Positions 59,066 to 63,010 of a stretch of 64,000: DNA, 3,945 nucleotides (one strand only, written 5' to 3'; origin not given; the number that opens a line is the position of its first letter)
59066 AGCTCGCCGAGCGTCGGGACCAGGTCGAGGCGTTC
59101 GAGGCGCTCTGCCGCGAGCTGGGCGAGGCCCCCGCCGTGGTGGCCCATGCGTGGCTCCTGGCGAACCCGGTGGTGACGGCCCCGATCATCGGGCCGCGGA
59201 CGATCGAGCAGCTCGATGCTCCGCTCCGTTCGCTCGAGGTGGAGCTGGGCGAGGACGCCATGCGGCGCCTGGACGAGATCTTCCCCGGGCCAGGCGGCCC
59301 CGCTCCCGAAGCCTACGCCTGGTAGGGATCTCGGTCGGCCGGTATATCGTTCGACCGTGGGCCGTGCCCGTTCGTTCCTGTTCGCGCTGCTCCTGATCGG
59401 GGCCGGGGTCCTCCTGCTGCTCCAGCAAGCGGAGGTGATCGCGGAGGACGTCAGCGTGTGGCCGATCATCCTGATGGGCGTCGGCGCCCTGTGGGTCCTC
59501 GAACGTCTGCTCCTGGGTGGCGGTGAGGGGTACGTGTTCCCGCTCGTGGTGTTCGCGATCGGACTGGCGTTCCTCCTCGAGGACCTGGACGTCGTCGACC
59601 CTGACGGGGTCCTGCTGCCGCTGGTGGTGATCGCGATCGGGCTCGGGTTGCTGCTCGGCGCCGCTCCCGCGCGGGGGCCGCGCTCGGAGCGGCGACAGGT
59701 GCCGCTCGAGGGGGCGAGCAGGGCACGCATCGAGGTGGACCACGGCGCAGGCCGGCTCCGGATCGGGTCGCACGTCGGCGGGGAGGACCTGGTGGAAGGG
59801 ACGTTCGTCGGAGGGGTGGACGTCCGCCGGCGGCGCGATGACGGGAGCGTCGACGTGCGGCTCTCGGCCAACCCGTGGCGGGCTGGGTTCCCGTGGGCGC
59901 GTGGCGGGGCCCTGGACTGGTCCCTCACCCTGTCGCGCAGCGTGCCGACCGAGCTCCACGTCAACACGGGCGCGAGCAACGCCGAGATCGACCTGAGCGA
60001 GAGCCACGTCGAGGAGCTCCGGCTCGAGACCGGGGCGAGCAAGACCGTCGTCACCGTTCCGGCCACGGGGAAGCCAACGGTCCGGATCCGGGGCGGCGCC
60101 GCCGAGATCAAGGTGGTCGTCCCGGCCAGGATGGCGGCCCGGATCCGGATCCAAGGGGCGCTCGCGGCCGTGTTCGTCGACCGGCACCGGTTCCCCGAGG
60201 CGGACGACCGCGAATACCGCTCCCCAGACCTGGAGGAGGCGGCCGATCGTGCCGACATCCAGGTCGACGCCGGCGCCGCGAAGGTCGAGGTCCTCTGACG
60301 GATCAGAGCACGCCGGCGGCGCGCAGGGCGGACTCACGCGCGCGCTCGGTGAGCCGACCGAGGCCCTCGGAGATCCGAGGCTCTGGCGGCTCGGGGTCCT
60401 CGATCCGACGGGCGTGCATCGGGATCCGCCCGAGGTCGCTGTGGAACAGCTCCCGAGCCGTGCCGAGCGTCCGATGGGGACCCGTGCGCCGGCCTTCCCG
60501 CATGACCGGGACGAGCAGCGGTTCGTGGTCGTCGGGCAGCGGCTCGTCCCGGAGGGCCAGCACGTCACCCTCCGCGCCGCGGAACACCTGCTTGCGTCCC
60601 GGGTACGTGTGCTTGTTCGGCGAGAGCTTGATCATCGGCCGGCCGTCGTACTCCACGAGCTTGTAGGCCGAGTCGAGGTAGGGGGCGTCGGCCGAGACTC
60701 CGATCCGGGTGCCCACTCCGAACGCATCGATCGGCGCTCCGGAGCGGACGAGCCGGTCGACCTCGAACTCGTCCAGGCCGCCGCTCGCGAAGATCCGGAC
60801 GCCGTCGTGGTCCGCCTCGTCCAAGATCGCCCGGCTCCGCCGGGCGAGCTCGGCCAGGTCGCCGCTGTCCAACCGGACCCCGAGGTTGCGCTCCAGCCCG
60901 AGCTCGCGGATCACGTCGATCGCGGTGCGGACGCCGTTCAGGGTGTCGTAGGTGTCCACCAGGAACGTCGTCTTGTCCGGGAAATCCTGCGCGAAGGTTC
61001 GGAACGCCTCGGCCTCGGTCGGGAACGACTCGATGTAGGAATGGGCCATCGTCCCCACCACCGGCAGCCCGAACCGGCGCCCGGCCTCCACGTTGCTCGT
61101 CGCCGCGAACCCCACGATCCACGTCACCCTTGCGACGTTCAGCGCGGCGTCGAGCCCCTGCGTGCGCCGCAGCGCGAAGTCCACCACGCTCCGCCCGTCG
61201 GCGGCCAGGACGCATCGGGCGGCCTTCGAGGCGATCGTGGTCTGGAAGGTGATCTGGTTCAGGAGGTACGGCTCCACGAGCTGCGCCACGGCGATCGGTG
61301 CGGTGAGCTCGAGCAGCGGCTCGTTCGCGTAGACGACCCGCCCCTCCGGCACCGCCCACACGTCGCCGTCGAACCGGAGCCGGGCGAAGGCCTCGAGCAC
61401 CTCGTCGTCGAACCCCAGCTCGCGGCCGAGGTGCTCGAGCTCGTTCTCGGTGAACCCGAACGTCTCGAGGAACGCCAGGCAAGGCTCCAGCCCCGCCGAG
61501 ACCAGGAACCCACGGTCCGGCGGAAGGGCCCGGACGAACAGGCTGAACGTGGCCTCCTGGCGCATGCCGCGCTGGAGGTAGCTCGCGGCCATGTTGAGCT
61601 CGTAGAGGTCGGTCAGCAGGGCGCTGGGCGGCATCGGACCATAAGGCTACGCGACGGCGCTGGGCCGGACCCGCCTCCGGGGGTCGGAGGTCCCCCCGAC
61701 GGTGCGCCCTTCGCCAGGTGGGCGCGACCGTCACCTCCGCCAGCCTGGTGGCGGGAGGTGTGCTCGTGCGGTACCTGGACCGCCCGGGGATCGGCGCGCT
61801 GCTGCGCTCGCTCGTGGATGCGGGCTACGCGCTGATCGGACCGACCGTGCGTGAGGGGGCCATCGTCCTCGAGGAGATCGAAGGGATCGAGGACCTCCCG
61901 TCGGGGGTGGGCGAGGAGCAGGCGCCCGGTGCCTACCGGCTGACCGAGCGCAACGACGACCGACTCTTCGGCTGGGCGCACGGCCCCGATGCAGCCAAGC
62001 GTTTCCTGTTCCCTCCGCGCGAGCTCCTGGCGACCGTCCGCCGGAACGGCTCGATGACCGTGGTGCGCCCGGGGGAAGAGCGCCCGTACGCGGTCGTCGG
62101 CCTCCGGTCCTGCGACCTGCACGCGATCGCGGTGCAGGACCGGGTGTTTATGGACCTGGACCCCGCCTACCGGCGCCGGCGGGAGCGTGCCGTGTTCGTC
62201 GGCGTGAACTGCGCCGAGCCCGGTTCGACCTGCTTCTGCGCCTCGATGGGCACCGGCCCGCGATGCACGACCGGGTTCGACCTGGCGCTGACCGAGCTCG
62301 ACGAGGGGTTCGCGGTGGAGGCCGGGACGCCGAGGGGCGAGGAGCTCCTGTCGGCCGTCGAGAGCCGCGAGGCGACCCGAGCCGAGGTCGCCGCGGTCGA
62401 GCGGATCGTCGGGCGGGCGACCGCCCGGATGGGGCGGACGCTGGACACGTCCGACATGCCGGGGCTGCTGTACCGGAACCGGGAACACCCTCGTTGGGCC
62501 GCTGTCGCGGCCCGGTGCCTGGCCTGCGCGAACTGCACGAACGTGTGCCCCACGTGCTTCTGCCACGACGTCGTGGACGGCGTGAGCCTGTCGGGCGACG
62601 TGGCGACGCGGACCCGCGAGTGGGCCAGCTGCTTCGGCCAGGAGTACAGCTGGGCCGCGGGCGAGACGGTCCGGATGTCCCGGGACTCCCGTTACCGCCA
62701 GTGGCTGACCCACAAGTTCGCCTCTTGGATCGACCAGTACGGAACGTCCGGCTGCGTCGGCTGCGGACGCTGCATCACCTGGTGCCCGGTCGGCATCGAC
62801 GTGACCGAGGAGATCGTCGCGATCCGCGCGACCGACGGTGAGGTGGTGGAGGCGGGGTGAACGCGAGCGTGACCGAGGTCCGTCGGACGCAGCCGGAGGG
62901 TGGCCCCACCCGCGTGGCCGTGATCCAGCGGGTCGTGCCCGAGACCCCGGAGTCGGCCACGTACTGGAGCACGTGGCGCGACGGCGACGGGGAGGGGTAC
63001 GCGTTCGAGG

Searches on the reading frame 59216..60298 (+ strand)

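Call 49: search_protein_families(library=pfam, proteins=[window:59216-60298:+], max_evalue=0.001)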
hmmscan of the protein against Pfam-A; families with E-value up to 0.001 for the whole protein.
window:59216-60298:+ (360 aa): 3 families
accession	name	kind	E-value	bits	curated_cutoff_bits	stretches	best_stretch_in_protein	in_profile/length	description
PF22570.1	LiaF-TM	-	2.7e-10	41.4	27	1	55-148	1-93/98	LiaF transmembrane domain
PF18917.5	LiaI-LiaF-like_TM1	-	4.3e-08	33.6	27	1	55-91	2-39/42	LiaI-LiaF-like transmembrane region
PF09922.15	LiaF-like_C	-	0.00073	19.9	29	0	281-359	34-114/114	Cell wall-active antibiotics response LiaF, C-terminal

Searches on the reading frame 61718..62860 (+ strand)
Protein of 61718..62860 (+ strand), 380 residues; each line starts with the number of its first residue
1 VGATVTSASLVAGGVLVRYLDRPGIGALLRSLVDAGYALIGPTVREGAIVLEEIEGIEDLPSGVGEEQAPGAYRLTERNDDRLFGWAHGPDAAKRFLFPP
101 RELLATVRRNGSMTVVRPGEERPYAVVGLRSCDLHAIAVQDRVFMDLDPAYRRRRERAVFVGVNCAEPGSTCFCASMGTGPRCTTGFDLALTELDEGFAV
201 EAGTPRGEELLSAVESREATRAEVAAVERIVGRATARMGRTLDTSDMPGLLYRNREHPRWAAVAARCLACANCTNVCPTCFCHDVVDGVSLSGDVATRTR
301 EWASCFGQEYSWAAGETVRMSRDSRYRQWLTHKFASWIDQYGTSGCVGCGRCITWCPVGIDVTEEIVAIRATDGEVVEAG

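Call 49: search_protein_families(library=pfam, proteins=[window:61718-62860:+], max_evalue=0.001)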
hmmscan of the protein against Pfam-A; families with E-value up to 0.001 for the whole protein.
window:61718-62860:+ (380 aa): 11 families
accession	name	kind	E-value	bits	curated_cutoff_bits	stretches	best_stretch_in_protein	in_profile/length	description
PF17179.9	Fer4_22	-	3.8e-30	105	27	1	266-360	1-95/95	4Fe-4S dicluster domain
PF13746.11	Fer4_18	-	3.9e-08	33.9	27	0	310-364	29-79/114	4Fe-4S dicluster domain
PF13237.11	Fer4_10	-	1.8e-07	31.4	25.5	0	343-365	6-28/53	4Fe-4S dicluster domain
PF12838.12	Fer4_7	-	7.7e-07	29.9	27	0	340-360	32-52/52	4Fe-4S dicluster domain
PF13534.11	Fer4_17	-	1.1e-05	26.4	22.2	0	255-279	34-58/61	4Fe-4S dicluster domain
PF13183.11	Fer4_8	-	3.3e-05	24.8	27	1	264-360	2-68/68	4Fe-4S dicluster domain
PF14697.11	Fer4_21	-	3.4e-05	24.3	35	0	343-358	38-53/59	4Fe-4S dicluster domain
PF12797.12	Fer4_2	-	5.9e-05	23.2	24.5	0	344-358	8-22/22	4Fe-4S binding domain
PF13484.11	Fer4_16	-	0.00017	22.8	30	0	346-359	2-15/66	4Fe-4S double cluster binding domain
PF25160.1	LdpA_Fe-S-bd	-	0.00017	21.7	27.6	1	343-359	25-41/49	LdpA Fe-S cluster-binding domain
PF13187.11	Fer4_9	-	0.00026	21.4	27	0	266-359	1-50/52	4Fe-4S dicluster domain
